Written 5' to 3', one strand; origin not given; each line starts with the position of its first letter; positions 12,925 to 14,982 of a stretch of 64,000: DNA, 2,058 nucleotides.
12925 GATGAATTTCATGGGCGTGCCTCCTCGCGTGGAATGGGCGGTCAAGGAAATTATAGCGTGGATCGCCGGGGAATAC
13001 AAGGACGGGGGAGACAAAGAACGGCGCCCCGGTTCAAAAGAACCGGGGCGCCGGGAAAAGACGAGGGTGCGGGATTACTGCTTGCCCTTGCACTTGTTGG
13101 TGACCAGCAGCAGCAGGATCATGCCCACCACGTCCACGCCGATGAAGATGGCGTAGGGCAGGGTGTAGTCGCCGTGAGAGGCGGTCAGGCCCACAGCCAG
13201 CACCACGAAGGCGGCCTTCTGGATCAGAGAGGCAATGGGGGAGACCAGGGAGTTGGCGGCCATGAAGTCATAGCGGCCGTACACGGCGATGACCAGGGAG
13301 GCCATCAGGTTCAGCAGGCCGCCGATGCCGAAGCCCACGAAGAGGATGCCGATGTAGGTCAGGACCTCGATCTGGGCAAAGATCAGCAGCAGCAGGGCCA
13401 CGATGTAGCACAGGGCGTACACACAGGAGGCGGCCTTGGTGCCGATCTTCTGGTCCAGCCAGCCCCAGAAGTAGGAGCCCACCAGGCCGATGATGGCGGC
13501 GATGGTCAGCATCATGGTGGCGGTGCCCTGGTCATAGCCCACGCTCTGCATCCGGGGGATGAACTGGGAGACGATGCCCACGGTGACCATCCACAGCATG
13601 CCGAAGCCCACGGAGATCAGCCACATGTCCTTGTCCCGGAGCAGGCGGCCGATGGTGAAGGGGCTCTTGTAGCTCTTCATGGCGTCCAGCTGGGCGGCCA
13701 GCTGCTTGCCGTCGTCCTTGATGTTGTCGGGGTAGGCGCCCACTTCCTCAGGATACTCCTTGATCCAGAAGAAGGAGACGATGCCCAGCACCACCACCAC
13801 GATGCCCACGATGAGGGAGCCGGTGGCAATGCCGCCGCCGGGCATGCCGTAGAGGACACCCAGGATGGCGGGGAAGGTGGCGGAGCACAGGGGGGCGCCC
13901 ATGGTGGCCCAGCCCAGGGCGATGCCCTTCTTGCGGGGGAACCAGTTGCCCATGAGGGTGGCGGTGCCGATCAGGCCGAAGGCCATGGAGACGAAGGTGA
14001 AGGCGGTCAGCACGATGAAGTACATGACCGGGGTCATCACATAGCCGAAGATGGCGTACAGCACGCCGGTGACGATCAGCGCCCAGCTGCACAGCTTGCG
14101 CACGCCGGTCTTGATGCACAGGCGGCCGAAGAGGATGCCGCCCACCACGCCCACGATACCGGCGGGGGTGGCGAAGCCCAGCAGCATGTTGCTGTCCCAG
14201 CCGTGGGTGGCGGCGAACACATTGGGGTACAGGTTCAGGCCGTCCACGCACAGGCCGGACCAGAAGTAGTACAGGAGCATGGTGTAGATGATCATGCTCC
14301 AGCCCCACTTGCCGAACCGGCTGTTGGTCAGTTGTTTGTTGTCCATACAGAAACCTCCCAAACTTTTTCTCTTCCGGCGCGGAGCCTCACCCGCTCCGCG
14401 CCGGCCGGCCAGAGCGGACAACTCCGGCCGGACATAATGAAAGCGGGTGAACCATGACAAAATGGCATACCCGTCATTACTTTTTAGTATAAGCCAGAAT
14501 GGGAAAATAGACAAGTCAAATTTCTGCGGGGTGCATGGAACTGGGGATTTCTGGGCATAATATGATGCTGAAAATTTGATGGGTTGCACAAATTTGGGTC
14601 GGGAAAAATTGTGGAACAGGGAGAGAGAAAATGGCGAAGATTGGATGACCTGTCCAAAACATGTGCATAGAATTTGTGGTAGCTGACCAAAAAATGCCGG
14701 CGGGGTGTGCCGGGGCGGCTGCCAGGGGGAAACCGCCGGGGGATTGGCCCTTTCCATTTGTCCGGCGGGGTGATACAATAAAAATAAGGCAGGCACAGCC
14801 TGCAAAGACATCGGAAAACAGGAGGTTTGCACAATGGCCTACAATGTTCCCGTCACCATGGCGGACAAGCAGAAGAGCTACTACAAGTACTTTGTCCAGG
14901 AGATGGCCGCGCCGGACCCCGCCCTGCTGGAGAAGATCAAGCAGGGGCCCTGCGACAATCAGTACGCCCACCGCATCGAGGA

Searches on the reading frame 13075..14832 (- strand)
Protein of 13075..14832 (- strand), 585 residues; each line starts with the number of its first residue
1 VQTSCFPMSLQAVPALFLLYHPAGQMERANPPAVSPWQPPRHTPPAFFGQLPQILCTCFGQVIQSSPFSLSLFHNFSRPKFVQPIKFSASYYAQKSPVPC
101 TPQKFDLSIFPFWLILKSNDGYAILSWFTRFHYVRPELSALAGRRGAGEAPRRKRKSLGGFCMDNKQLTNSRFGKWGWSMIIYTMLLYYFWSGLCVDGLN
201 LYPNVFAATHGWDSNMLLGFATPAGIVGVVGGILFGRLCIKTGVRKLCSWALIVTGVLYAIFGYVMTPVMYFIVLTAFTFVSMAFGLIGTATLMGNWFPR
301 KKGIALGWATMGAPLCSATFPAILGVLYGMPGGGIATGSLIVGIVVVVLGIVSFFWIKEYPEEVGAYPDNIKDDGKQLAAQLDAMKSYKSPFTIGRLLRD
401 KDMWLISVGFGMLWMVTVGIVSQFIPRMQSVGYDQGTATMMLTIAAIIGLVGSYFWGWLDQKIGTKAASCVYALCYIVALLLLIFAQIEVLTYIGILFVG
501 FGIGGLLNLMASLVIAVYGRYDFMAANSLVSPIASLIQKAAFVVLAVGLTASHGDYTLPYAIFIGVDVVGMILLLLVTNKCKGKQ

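Call 50: search_protein_families(library=pfam, proteins=[window:13075-14832:-], max_evalue=0.0001)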
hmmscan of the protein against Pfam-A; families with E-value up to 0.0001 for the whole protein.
window:13075-14832:- (585 aa): 1 family
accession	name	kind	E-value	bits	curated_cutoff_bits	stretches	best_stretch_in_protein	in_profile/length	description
PF07690.21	MFS_1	-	6.2e-30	104.7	33.4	2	202-521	19-326/347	Major Facilitator Superfamily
